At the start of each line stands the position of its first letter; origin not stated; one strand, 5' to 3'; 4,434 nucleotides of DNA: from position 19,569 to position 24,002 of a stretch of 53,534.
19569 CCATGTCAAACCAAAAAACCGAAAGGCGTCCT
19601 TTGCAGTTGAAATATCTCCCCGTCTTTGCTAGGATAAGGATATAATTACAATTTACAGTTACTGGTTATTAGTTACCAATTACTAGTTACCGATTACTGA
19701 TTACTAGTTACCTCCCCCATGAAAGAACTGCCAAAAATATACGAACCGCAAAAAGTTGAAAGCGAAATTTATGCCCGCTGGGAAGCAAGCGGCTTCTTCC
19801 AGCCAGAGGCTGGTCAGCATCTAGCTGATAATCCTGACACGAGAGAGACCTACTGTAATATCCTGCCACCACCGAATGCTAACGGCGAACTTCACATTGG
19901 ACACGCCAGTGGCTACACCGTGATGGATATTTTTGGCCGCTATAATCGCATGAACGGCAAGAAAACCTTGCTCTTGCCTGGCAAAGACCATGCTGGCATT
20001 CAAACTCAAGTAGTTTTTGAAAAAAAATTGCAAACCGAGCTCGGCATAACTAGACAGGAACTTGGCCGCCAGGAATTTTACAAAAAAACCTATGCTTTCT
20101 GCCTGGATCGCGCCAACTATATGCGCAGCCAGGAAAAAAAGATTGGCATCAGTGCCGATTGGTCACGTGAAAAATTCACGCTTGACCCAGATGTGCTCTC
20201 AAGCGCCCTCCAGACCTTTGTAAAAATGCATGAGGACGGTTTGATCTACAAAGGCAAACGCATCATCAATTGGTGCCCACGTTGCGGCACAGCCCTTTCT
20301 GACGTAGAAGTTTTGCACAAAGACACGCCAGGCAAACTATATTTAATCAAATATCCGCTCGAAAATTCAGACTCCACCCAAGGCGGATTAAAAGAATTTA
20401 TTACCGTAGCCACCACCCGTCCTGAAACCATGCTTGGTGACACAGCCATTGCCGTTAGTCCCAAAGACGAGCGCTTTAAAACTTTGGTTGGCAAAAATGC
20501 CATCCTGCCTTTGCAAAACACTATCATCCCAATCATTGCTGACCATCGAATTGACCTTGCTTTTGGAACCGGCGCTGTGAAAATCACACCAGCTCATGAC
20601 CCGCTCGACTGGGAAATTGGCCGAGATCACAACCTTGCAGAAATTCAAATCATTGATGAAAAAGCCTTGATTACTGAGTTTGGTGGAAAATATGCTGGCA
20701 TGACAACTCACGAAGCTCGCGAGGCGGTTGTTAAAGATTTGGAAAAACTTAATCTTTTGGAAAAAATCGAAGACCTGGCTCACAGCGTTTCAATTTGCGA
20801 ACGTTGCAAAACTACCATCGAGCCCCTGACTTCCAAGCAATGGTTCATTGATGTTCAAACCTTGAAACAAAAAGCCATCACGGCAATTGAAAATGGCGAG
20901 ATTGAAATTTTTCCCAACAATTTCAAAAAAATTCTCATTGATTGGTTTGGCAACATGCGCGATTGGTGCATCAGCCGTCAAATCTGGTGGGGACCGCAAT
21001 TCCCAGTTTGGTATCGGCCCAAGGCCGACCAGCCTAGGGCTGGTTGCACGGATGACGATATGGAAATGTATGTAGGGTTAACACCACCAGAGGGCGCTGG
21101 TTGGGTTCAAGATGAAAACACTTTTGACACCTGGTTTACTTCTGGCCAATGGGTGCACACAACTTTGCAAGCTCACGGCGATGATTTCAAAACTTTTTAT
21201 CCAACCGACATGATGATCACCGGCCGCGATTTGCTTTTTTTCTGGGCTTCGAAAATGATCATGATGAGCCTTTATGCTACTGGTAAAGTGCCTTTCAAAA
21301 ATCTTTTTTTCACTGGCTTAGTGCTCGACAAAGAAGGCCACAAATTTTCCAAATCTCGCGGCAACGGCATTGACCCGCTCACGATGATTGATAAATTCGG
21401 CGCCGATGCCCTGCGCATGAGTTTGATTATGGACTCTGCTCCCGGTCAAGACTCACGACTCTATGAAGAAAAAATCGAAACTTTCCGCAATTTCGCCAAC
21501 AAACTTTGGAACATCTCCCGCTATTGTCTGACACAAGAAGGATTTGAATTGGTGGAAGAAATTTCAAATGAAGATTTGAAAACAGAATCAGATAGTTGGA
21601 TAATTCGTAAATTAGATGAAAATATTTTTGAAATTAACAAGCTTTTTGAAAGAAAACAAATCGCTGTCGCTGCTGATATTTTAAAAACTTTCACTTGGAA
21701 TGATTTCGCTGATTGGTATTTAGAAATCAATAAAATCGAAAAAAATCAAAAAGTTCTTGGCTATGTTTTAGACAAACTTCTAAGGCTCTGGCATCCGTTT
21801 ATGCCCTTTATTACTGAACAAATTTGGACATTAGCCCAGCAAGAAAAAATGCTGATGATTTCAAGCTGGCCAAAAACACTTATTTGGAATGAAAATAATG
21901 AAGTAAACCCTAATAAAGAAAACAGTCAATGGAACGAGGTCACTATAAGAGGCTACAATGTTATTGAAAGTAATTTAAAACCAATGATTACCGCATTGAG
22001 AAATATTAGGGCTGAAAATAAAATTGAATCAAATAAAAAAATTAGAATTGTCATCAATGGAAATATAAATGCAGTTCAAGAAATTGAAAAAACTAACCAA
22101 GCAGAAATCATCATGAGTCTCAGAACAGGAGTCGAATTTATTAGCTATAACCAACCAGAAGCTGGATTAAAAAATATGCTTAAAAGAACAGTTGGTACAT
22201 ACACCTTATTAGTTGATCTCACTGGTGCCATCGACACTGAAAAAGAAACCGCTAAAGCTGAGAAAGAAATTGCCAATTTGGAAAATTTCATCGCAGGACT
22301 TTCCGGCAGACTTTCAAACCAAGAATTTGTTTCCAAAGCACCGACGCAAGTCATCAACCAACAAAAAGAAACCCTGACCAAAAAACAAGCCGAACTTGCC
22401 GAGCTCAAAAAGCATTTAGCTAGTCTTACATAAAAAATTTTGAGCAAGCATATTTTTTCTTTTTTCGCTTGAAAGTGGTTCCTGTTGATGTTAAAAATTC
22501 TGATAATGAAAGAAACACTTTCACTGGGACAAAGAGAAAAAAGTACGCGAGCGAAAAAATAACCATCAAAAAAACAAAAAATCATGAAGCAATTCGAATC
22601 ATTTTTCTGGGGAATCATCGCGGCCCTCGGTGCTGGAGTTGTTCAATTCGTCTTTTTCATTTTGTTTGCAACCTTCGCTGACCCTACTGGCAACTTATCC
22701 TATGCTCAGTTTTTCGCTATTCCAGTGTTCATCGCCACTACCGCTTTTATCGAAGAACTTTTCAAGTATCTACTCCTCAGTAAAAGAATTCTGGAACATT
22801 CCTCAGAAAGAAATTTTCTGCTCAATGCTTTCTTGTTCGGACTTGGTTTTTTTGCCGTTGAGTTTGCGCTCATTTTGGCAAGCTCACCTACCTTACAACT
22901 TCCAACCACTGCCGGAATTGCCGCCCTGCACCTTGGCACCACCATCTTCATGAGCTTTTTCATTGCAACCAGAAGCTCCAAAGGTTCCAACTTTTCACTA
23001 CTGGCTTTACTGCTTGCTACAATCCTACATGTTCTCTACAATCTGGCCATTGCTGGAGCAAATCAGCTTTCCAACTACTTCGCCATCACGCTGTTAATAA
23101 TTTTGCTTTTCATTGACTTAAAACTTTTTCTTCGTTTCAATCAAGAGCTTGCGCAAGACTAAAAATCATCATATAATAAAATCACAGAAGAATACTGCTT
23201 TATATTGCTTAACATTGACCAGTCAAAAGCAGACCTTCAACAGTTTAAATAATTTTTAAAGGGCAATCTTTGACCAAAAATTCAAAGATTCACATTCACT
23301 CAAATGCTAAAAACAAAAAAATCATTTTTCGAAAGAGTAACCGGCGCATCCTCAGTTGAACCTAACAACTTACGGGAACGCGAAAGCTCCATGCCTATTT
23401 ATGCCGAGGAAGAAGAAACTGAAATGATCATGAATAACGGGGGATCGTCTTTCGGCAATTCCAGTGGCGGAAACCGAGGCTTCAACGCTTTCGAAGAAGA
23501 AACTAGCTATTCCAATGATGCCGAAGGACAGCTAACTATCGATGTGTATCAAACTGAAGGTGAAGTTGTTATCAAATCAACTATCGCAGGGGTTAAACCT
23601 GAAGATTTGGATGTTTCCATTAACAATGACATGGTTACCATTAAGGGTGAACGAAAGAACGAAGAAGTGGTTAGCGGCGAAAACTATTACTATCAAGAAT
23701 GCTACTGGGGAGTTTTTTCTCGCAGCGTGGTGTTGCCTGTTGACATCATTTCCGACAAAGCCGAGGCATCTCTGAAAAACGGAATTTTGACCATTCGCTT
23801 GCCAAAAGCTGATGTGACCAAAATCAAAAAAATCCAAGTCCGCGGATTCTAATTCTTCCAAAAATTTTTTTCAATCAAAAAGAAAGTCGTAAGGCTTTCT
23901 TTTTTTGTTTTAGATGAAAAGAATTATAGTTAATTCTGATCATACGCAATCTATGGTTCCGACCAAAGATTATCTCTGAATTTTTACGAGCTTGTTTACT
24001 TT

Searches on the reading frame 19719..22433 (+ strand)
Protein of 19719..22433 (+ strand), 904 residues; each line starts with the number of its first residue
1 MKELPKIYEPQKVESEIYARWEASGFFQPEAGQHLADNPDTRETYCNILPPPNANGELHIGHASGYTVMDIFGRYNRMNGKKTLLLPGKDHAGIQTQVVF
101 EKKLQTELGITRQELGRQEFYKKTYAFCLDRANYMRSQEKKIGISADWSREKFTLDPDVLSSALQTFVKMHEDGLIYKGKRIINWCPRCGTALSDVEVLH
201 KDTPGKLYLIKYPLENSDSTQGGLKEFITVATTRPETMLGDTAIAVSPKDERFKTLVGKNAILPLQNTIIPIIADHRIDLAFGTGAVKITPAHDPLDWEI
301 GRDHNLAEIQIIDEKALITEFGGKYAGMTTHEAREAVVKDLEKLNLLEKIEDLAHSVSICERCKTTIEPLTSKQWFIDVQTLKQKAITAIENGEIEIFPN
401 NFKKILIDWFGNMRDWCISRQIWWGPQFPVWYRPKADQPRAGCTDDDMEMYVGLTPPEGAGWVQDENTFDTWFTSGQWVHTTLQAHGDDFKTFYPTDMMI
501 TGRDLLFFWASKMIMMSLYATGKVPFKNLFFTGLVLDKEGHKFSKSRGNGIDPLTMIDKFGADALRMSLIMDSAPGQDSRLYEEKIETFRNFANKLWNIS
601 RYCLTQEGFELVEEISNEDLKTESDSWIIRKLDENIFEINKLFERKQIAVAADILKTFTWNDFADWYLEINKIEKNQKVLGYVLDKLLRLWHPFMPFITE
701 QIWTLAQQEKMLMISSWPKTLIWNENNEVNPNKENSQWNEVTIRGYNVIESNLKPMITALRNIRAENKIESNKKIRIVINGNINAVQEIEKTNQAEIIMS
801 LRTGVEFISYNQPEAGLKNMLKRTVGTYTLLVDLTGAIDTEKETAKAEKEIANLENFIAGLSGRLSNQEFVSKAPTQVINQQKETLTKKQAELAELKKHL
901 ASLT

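Call 71: search_protein_families(library=pfam, proteins=[window:19719-22433:+], max_evalue=0.001)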
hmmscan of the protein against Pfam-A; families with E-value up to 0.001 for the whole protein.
window:19719-22433:+ (904 aa): 5 families
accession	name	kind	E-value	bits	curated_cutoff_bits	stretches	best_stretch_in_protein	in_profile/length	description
PF00133.28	tRNA-synt_1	-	2.3e-114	382.8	22.7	1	17-580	2-412/414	tRNA synthetases class I (I, L, M and V)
PF08264.19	Anticodon_1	-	2.3e-28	99.4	25.1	1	625-779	1-148/148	Anticodon-binding domain of tRNA ligase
PF09334.17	tRNA-synt_1g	-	2.2e-26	93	20.1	2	358-591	167-376/391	tRNA synthetases class I (M)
PF10458.14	Val_tRNA-synt_C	-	8.7e-15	55.2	25.9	1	839-903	1-65/66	Valyl tRNA synthetase tRNA binding arm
PF13603.12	tRNA-synt_1_2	-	7e-08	32.6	25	1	258-315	86-143/185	Leucyl-tRNA synthetase, editing domain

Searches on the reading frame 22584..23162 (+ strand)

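Call 71: search_protein_families(library=pfam, proteins=[window:22584-23162:+], max_evalue=0.001)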
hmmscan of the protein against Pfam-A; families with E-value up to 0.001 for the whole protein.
window:22584-23162:+ (192 aa): 1 family
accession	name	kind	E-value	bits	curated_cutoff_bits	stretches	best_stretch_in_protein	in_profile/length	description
PF13367.11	PrsW-protease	-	0.0003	20.8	23.5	0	7-173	10-191/196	PrsW family intramembrane metalloprotease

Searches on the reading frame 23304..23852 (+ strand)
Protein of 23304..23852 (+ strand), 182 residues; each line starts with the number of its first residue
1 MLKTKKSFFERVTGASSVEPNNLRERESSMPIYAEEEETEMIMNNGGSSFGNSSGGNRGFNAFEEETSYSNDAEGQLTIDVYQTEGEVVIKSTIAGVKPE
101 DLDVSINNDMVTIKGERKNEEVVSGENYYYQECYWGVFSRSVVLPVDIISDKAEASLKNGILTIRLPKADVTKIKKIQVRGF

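Call 71: search_protein_families(library=pfam, proteins=[window:23304-23852:+], max_evalue=0.001)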
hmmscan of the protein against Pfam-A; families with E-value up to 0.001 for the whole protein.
window:23304-23852:+ (182 aa): 4 families
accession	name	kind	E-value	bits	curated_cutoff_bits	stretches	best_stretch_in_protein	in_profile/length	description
PF00011.27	HSP20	-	5.6e-19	68.6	20.8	1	82-179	3-101/102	Hsp20/alpha crystallin family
PF04200.17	Lipoprotein_17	-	0.00018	22.2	22.4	0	61-89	43-72/84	Lipoprotein associated domain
PF17886.7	ArsA_HSP20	-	0.00023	21.1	22.5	0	86-165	2-62/63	HSP20-like domain found in ArsA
PF04969.22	CS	-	0.00045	21.6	21.3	1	79-168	3-78/78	CS domain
